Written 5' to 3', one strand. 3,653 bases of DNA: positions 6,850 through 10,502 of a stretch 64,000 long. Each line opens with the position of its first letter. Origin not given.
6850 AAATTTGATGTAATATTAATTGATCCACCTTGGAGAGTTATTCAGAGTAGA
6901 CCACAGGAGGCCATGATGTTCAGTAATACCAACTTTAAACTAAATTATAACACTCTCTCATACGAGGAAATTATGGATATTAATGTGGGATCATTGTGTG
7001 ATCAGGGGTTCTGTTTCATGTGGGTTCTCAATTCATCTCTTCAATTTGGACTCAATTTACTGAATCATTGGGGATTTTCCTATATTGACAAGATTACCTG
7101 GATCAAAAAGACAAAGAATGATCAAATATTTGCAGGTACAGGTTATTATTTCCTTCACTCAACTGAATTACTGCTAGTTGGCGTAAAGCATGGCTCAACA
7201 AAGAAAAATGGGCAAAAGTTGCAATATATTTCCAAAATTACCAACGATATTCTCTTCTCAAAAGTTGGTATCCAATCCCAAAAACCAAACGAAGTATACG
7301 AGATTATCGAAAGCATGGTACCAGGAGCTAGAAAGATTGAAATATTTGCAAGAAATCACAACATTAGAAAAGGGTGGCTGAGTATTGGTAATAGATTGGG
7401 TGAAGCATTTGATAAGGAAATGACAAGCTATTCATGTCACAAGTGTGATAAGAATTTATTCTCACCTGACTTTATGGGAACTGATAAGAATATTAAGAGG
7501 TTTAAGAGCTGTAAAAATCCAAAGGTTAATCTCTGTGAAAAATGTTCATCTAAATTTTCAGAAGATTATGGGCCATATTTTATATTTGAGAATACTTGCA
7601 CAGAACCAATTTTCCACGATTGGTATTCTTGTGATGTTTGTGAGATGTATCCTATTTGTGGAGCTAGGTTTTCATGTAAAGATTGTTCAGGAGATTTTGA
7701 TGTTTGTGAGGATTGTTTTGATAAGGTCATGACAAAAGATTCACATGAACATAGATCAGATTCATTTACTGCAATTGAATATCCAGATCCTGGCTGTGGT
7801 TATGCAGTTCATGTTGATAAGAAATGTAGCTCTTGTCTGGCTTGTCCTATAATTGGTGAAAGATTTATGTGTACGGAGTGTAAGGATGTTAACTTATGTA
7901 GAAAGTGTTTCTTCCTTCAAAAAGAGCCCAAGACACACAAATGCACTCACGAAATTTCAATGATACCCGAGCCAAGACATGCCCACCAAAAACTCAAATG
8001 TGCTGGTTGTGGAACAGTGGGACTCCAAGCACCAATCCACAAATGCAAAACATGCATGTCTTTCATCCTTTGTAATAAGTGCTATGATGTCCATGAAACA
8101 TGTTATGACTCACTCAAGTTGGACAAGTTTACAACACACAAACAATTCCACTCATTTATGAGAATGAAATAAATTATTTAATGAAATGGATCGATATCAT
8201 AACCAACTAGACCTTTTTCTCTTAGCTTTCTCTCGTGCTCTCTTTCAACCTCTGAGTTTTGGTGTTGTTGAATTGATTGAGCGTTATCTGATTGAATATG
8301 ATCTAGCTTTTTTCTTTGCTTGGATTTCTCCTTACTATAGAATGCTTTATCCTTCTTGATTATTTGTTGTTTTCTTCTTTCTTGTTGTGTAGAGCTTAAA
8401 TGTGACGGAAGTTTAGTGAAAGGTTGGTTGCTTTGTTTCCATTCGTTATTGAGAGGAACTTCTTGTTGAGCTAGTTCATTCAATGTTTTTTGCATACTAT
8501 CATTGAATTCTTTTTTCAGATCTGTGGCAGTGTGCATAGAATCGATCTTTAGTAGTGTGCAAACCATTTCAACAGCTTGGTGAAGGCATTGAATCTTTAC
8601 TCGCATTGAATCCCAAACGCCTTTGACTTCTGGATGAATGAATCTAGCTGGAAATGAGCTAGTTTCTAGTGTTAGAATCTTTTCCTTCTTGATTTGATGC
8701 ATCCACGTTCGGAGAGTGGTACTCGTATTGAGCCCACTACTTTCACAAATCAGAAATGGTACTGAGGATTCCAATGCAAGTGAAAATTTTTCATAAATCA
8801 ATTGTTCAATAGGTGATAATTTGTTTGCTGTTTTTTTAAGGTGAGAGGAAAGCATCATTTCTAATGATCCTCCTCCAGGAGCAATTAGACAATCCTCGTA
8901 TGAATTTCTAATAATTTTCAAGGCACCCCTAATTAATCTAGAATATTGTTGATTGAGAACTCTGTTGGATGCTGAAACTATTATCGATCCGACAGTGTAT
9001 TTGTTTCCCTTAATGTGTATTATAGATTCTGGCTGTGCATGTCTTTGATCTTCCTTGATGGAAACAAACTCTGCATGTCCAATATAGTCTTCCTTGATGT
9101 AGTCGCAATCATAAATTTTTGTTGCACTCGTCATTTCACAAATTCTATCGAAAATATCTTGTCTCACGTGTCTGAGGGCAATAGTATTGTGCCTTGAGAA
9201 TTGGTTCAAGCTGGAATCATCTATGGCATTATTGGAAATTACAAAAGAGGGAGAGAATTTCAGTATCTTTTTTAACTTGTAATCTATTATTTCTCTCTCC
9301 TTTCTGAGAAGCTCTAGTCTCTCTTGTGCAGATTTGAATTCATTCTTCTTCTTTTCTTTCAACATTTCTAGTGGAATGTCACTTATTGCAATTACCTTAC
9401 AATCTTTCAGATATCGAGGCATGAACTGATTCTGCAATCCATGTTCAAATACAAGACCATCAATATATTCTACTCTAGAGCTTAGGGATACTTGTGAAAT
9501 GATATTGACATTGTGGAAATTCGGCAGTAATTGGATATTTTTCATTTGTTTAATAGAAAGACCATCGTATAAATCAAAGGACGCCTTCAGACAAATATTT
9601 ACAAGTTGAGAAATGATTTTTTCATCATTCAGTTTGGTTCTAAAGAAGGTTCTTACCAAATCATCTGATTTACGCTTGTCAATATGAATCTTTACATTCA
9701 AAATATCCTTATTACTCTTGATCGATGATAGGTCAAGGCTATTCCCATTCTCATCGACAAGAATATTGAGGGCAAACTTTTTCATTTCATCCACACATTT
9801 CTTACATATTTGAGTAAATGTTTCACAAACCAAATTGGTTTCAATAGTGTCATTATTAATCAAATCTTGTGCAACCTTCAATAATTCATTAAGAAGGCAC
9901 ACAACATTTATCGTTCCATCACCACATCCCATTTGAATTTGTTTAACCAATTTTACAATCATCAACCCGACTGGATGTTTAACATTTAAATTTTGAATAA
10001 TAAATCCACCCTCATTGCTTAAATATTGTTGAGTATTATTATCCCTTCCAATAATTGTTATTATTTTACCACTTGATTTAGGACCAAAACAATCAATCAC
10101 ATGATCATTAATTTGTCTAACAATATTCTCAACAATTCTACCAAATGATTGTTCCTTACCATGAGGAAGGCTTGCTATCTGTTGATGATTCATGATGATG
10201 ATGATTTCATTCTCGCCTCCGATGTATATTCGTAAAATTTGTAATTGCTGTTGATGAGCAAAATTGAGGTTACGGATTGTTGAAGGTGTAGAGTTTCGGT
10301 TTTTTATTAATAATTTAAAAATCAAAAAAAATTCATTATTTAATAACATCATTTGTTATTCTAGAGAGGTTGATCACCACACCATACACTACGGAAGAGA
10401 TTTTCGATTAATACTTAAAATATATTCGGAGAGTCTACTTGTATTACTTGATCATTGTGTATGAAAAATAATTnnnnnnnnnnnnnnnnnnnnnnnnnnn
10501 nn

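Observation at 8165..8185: Convergent genes whose stop codons are 5 nt apart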

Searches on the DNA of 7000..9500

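Call 51: search_rna_families(source=window, start=7000, end=9500, threshold=evalue, max_evalue=1)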
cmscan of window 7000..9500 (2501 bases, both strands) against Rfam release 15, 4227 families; matches with E-value up to 1: 1.
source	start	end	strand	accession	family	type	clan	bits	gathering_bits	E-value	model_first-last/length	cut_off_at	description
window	7716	7747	+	RF03012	Mu-gpT-DE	Gene; sRNA;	-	22.6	49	0.034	1-53/53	no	Mu-gpT-DE RNA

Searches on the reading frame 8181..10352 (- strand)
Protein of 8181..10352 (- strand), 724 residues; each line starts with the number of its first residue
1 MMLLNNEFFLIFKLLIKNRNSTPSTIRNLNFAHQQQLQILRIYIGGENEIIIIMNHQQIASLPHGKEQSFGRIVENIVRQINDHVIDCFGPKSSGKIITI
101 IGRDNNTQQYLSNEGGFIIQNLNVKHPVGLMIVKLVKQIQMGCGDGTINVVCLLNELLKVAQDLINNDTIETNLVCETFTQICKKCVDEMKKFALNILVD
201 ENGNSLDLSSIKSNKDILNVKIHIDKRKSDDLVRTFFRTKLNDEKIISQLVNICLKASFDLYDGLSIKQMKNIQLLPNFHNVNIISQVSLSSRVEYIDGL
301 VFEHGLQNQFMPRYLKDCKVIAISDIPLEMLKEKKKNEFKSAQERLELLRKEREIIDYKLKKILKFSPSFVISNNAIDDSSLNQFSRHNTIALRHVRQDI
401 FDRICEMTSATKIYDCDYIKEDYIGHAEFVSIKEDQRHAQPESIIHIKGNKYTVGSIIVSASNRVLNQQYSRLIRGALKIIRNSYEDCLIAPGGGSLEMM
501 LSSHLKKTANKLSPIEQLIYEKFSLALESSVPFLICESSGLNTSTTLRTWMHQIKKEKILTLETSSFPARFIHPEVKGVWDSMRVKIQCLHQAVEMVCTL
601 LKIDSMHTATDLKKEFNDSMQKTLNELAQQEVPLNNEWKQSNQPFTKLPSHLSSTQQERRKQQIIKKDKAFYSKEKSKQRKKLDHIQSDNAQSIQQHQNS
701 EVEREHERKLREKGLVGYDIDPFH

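Call 5: search_protein_families(library=pfam, proteins=[window:8181-10352:-], max_evalue=0.01)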
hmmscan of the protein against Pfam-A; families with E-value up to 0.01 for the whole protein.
window:8181-10352:- (724 aa): 1 family
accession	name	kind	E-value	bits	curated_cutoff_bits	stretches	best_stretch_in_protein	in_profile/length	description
PF00118.29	Cpn60_TCP1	-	5.2e-77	260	34.3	1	82-606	2-485/490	TCP-1/cpn60 chaperonin family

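Call 7: find_encoding_contigs(protein=window:8181-10352:-, flank=8000, max_places=6)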
Protein window:8181-10352:- (724 aa): no gene with exactly this product is on record in the collection.

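Call 9: find_homologous_proteins(query=window:8181-10352:-, max_evalue=0.00001)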
Query window:8181-10352:- (724 aa): 4 proteins with E <= 0.00001 among 8000 candidates.
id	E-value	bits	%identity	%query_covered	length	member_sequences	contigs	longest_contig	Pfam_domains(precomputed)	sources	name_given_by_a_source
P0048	0.0e+0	1490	100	93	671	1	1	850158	PF00118.30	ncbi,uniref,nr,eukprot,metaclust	ncbi:predicted protein [Naegleria gruberi]|uniref:Predicted protein n=1 Tax=Naegleria gruberi TaxID=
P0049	1.5e-189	650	46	93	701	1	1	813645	PF00118.30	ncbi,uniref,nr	ncbi:hypothetical protein C9374_011487 [Naegleria lovaniensis]|uniref:Uncharacterized protein n=1 Ta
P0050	3.2e-186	639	47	92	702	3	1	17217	PF00118.30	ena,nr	nr:unnamed protein product [Naegleria fowleri]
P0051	1.6e-137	478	38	90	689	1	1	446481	PF00118.30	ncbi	ncbi:hypothetical protein ABK040_009877 [Willaertia magna]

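Call 10: find_encoding_contigs(protein=P0049, flank=6000, max_places=3)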
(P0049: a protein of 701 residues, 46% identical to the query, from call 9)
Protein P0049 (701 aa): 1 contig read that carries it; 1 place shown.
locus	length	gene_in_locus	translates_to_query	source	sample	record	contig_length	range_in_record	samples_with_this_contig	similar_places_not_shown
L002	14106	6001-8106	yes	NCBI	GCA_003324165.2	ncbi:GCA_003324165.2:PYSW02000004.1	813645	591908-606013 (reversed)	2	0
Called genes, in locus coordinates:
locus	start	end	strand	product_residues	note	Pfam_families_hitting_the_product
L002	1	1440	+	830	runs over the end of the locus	-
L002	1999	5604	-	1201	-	PF00575:S1 (faint), PF00270:DEAD, PF13245:AAA_19 (weak), PF13401:AAA_22, PF00271:Helicase_C, PF04408:WHD_HA2, PF21010:HA2_C, PF07717:OB_NTP_bind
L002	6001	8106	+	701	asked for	PF00118:Cpn60_TCP1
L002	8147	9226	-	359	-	-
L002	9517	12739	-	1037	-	PF05063:MT-A70, PF00569:ZZ (weak)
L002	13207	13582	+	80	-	-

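Call 11: find_encoding_contigs(protein=P0050, flank=6000, max_places=3)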
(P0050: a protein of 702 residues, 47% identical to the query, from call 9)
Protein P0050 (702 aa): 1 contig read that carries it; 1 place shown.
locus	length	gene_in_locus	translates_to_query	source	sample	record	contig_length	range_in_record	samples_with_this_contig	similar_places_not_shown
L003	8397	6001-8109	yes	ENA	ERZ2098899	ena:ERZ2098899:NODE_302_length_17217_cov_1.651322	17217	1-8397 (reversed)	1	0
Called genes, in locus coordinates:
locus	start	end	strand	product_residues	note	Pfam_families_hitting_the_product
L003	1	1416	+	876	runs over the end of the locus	-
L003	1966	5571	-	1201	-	PF00575:S1 (weak), PF00270:DEAD, PF13245:AAA_19 (faint), PF13401:AAA_22, PF00271:Helicase_C, PF04408:WHD_HA2, PF21010:HA2_C, PF07717:OB_NTP_bind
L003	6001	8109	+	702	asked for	PF00118:Cpn60_TCP1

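Call 12: find_encoding_contigs(protein=P0051, flank=6000, max_places=3)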
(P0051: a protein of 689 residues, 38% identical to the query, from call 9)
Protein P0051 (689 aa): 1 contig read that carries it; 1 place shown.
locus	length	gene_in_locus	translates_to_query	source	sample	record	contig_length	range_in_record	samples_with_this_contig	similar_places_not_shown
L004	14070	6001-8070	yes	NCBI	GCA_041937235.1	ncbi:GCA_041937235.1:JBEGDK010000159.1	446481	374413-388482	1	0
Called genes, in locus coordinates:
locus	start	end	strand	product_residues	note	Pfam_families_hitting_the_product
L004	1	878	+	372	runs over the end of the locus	PF25390:WD40_RLD, PF00415:RCC1 (faint), PF13540:RCC1_2 (faint), PF25390:WD40_RLD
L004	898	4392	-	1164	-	PF00575:S1 (weak), PF00270:DEAD, PF13401:AAA_22, PF00271:Helicase_C, PF04408:WHD_HA2, PF21010:HA2_C, PF07717:OB_NTP_bind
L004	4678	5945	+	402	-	PF13429:TPR_15 (faint), PF13424:TPR_12, PF13374:TPR_10 (weak), PF13424:TPR_12, PF00515:TPR_1, PF07719:TPR_2 (weak), PF13181:TPR_8 (weak), PF00515:TPR_1 (weak), +9 more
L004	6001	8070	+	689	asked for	PF00118:Cpn60_TCP1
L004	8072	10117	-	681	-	PF05063:MT-A70, PF00569:ZZ, PF25299:ZZ_ADA2 (weak)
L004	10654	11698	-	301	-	PF00480:ROK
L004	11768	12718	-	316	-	PF00153:Mito_carr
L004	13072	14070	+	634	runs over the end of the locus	PF00533:BRCT (weak), PF16589:BRCT_2, PF16759:LIG3_BRCT (faint), PF16589:BRCT_2 (weak), PF00533:BRCT, PF12738:PTCB-BRCT, PF16770:RTT107_BRCT_5 (weak), PF00533:BRCT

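Call 13: find_encoding_contigs(protein=P0048, flank=6000, max_places=3)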
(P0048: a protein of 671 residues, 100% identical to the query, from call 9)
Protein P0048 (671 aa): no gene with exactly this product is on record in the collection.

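Call 38: search_solved_structures(query=window:8181-10193:-, max_evalue=0.001)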
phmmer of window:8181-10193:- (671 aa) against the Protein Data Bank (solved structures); distinct sequences matched with E-value up to 0.001: 114 (the best 60 are shown).
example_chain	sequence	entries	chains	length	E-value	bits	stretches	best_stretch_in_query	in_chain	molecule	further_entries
9rwp_A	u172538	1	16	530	1.6e-35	126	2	227-555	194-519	Ancestral Group II Chaperonin (ACII)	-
1a6d_A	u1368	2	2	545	4e-34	121.4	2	239-553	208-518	THERMOSOME (ALPHA SUBUNIT)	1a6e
9unw_H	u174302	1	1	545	3.2e-33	118.4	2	246-567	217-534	T-complex protein 1 subunit gamma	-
7lum_H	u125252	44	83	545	4.1e-33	118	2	246-561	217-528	T-complex protein 1 subunit gamma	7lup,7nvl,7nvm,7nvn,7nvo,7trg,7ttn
6qb8_g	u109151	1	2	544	4.1e-33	118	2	246-561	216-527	T-complex protein 1 subunit gamma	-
1q3r_A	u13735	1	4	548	5.5e-33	117.6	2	241-562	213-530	Thermosome alpha subunit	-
8sfe_g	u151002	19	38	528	2.1e-32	115.7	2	246-553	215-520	T-complex protein 1 subunit gamma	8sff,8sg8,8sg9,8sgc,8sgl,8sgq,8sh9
4b2t_G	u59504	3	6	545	2.8e-32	115.3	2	246-561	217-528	T-COMPLEX PROTEIN 1 SUBUNIT GAMMA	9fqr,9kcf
9umt_C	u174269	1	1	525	3.4e-32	115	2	246-553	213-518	T-complex protein 1 subunit gamma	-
1a6d_B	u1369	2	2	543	4e-32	114.8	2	212-555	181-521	THERMOSOME (BETA SUBUNIT)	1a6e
6nr8_C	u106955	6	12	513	4.7e-32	114.5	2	246-553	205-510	T-complex protein 1 subunit gamma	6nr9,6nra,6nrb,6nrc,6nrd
1q2v_A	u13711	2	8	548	1e-31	113.4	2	241-562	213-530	Thermosome alpha subunit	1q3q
1q3s_A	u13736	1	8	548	1.1e-31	113.3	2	241-562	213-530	Thermosome alpha subunit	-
3aq1_B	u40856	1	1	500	2.2e-31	112.3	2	240-553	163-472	Thermosome subunit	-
3iyg_G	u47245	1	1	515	2.3e-31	112.3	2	246-553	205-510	T-complex protein 1 subunit gamma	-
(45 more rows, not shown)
